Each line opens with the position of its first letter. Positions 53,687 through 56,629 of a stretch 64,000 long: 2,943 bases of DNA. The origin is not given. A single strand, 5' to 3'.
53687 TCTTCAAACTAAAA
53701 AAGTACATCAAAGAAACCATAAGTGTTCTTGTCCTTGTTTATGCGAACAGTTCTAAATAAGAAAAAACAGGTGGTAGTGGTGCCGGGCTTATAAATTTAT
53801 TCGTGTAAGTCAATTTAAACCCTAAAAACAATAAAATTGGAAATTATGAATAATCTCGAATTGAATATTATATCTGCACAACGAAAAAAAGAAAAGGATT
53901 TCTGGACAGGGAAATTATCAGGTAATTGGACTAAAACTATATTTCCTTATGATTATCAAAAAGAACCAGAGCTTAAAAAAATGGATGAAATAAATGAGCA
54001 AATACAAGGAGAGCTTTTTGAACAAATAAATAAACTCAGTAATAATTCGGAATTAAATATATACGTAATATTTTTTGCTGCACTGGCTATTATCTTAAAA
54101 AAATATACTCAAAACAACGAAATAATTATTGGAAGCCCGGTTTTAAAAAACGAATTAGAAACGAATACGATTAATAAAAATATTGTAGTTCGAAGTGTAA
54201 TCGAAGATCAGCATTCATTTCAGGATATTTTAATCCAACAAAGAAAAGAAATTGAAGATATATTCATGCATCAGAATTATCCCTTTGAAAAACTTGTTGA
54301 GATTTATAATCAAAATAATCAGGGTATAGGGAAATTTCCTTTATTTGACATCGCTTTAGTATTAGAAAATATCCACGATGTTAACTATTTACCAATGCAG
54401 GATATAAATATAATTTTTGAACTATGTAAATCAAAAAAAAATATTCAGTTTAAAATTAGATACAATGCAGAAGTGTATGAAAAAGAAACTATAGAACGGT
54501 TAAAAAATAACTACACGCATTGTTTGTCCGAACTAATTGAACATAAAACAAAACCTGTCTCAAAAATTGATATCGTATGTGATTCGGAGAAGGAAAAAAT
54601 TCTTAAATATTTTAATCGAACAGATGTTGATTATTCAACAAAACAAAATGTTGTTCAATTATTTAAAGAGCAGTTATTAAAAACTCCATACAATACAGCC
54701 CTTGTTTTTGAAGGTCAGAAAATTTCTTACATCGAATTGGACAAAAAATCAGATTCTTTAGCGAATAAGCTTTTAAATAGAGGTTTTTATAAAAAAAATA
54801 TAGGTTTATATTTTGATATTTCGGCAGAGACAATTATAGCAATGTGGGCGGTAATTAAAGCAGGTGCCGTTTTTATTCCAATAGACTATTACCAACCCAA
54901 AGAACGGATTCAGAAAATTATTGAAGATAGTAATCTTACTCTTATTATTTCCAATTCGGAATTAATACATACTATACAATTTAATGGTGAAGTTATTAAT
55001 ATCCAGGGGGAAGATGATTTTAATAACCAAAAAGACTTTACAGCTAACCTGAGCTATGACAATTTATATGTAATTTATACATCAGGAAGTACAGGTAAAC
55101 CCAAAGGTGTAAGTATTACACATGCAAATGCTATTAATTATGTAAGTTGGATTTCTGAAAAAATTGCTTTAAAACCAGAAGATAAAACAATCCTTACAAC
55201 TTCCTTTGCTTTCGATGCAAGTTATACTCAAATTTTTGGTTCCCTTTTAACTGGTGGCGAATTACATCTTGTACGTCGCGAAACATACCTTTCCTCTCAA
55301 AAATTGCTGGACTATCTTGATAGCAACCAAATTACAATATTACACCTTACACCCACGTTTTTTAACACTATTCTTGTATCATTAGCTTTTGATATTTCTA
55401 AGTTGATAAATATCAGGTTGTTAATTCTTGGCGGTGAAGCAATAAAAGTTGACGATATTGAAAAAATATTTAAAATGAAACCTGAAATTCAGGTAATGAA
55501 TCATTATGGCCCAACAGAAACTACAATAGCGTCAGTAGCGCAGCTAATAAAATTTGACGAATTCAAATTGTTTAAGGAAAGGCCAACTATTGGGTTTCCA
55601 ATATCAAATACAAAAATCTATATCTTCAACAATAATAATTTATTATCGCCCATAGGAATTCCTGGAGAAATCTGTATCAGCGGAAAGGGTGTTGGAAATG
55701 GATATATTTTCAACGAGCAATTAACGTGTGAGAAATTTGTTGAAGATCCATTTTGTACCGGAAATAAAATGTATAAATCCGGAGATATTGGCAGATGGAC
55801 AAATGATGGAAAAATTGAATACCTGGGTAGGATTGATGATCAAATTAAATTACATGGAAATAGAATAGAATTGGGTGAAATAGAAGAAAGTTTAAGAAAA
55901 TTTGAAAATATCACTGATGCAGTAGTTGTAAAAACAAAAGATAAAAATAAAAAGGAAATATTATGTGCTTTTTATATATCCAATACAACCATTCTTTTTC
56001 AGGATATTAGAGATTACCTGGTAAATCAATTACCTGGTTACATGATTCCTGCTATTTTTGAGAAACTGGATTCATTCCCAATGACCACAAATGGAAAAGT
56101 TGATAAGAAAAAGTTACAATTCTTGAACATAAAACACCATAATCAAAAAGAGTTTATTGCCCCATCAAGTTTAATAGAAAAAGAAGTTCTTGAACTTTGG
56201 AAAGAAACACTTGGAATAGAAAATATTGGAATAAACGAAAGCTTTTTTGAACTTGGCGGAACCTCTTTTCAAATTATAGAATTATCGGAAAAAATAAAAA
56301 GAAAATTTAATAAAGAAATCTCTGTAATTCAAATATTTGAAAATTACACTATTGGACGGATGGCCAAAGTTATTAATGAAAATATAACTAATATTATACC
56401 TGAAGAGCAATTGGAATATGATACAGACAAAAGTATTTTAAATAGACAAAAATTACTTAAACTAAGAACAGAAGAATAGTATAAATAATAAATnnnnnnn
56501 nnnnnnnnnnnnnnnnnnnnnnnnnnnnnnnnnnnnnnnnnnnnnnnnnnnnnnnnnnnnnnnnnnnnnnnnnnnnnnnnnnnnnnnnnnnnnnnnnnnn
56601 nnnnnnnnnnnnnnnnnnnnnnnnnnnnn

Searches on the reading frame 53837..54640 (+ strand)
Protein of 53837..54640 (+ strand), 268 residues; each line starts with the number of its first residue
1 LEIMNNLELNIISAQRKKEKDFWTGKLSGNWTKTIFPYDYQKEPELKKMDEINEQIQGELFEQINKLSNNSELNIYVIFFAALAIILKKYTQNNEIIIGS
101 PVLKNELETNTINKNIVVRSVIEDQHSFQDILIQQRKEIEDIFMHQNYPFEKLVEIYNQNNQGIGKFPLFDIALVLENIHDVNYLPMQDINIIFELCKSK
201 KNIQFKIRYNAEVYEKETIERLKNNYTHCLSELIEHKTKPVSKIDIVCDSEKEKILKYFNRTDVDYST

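Call 23: search_protein_families(library=ncbifam, proteins=[window:53837-54640:+], max_evalue=0.01)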
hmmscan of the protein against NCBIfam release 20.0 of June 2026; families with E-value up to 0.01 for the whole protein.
window:53837-54640:+ (268 aa): 5 families
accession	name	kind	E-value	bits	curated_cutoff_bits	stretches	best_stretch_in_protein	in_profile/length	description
TIGR03443.1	alpha_am_amid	equivalog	2.2e-16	58.5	1030.1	1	23-255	2-222/1390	L-aminoadipate-semialdehyde dehydrogenase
NF004282.0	PRK05691.1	subfamily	2.2e-14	50.5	4090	1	15-258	861-1121/4334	non-ribosomal peptide synthase/polyketide synthase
NF047350.1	aureusi_NRPS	equivalog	2.3e-14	51.3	2500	1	18-260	1164-1420/2373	aureusimine non-ribosomal peptide synthetase AusA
NF038078.1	NRPS_MxcG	equivalog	1.2e-06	26.1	2300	1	13-247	184-430/1442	myxochelin non-ribosomal peptide synthetase MxcG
TIGR01720.1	NRPS-para261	subfamily_domain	1.6e-05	24.9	74.2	1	200-240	92-132/155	non-ribosomal peptide synthase domain TIGR01720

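Call 30: find_homologous_proteins(query=A2, max_evalue=1e-10)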
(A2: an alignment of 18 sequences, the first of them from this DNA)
Query A2 (18 sequences) (265 aa, profile of the alignment): 4 proteins with E <= 1e-10 among 4866 candidates.
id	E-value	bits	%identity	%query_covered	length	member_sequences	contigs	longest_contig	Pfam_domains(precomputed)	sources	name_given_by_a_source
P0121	2.4e-48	182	24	49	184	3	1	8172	PF00668.26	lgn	-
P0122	3.0e-25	107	28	63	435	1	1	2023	PF00668.26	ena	-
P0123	3.0e-24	104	25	72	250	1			PF00668.26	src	-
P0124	2.6e-16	77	21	85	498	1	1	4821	PF00668.26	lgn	-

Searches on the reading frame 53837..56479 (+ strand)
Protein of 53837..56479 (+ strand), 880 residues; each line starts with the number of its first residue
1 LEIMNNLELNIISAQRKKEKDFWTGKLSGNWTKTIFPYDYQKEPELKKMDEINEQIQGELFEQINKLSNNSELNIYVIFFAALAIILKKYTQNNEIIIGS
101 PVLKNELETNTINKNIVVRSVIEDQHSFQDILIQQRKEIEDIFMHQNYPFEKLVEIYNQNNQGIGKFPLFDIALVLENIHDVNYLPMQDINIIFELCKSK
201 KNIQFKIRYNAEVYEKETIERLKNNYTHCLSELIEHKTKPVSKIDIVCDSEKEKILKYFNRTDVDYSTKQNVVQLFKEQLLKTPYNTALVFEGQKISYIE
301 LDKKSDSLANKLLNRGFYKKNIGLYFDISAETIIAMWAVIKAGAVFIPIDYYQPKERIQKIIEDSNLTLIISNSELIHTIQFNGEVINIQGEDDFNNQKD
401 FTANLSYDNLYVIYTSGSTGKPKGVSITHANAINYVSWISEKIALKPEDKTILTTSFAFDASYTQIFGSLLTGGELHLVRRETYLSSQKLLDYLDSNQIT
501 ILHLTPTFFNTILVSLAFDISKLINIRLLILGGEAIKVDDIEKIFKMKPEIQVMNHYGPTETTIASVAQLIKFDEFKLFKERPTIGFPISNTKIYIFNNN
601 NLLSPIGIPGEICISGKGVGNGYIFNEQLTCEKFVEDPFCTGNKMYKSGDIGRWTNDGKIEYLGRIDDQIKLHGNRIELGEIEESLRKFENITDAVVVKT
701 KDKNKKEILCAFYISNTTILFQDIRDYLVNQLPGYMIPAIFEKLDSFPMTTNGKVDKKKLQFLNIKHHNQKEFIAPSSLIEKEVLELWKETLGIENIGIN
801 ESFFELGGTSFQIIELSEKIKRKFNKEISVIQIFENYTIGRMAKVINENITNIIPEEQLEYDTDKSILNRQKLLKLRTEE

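Call 6: search_protein_families(library=pfam, proteins=[window:53837-56479:+])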
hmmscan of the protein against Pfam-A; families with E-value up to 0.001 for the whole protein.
window:53837-56479:+ (880 aa): 5 families
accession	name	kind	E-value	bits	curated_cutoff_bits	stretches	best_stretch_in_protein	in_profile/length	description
PF00501.34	AMP-binding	-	2.7e-71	240.9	29.9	1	276-623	1-383/384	AMP-binding enzyme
PF00668.25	Condensation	-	4.9e-31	108.4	30.6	1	13-256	188-456/456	Condensation domain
PF00550.31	PP-binding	-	1.1e-12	48.4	20.8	1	783-845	2-66/67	Phosphopantetheine attachment site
PF13193.12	AMP-binding_C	-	8e-08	33.5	24.5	1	681-754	1-76/76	AMP-binding enzyme C-terminal domain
PF23297.2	ACP_SdgA_C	-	2.3e-05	24.8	27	1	778-853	9-86/95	Highly reducing polyketide synthase sdgA, C-terminal ACP domain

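Call 56: find_related_loci(query=window:53846-56476:+, collection=genome_contigs, flank=10000)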
Query window:53846-56476:+ (877 aa) in genome_contigs; peptide patterns used: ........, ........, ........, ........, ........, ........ (x = any residue, [..] = any of these).
219 stretches matched a pattern; 2 encode a relative of the query (tblastn E <= 1e-3); 2 distinct loci.
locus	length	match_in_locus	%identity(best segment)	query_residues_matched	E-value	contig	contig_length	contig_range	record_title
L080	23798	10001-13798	31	8-847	7e-126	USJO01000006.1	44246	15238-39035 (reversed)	uncultured Clostridium sp. isolate UMGS1781 genome assembly, contig: NODE_164_length_44246_cov_25.848612, whole genome s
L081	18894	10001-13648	31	257-858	2e-86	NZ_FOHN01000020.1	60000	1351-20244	[Clostridium] polysaccharolyticum strain DSM 1801, whole genome shotgun sequence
